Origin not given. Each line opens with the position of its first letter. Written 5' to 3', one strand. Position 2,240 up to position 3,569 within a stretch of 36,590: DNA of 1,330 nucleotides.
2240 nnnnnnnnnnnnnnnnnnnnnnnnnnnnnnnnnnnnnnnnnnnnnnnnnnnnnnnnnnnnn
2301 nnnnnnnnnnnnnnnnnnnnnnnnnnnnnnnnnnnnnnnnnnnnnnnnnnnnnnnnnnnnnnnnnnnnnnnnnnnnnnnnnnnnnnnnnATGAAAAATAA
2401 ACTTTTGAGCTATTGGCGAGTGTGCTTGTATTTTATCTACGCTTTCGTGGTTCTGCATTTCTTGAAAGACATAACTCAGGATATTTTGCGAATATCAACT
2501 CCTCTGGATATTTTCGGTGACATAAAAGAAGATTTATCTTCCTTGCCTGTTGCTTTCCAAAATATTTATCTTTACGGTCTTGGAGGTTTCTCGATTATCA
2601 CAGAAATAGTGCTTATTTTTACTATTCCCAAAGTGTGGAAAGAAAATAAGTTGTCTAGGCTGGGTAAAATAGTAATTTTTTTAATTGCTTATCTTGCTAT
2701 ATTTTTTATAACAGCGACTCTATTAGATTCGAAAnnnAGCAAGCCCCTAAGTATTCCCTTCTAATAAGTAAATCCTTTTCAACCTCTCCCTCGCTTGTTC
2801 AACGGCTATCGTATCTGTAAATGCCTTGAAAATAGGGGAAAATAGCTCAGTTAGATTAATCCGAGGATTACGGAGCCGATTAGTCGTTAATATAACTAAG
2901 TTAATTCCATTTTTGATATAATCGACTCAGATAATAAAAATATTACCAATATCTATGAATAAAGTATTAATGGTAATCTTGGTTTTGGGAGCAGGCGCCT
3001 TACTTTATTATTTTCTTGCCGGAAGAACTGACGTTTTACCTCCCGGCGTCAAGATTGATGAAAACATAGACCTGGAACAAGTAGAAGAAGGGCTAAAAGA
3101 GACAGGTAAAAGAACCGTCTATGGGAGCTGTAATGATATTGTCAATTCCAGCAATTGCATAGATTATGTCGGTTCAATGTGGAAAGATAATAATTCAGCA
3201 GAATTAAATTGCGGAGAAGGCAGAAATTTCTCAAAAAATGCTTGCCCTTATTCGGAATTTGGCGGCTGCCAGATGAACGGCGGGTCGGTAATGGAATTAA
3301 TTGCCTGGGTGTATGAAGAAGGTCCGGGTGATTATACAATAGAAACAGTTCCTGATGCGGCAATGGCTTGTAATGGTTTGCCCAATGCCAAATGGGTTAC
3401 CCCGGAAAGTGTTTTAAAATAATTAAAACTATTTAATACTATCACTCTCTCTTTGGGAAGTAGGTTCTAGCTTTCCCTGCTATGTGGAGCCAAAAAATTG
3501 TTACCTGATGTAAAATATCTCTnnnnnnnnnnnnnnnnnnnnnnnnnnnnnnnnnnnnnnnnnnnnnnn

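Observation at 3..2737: Compact radical-SAM plus HEPN-like operon with a small TM protein: candidate uncharacterised nucleic-acid conflict/modification system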

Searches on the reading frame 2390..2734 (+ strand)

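Call 4: search_protein_families(library=pfam, proteins=[window:2390-2734:+], max_evalue=1)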
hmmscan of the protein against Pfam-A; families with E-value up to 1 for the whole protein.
window:2390-2734:+ (115 aa): 1 family
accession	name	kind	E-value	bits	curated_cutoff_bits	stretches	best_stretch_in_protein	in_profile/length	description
PF20684.3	Fung_rhodopsin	-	0.048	13.6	27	1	10-111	92-189/237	Fungal rhodopsin domain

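Call 5: search_protein_families(library=ncbifam, proteins=[window:2390-2734:+], max_evalue=1)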
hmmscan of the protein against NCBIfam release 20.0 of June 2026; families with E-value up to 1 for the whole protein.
window:2390-2734:+ (115 aa): 2 families
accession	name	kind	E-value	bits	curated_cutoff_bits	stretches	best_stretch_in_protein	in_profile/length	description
TIGR02128.1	G6PI_arch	equivalog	0.13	11.2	213.9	1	44-85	13-50/308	bifunctional phosphoglucose/phosphomannose isomerase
NF040686.1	TcpD_dom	domain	0.61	10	24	0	72-108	8-45/63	TcpD family membrane protein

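Call 6: search_protein_families(library=padloc, proteins=[window:2390-2734:+], max_evalue=1)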
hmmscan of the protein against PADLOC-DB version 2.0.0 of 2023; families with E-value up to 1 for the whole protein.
window:2390-2734:+ (115 aa): 0 families

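Call 63: search_protein_families(library=phrogs, proteins=[window:2390-2734:+], max_evalue=0.01)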
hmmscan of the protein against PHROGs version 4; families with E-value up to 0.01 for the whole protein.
window:2390-2734:+ (115 aa): 0 families

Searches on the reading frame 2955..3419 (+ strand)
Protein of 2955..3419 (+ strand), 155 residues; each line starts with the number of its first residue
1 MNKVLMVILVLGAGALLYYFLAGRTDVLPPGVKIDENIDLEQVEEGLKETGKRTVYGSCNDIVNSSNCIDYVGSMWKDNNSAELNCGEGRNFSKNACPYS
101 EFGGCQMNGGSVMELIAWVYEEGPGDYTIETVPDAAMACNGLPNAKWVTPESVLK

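Call 4: search_protein_families(library=pfam, proteins=[window:2955-3419:+], max_evalue=1)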
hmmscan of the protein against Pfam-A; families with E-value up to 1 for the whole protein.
window:2955-3419:+ (155 aa): 2 families
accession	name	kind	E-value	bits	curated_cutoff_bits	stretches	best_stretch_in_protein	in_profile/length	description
PF13056.11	DUF3918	-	0.0044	17.1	21.3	1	1-21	1-21/43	Protein of unknown function (DUF3918)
PF20355.3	DUF6650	-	0.19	12.1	27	1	49-82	77-110/150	Family of unknown function (DUF6650)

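Call 63: search_protein_families(library=phrogs, proteins=[window:2955-3419:+], max_evalue=0.01)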
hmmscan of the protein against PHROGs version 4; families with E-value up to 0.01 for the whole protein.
window:2955-3419:+ (155 aa): 0 families
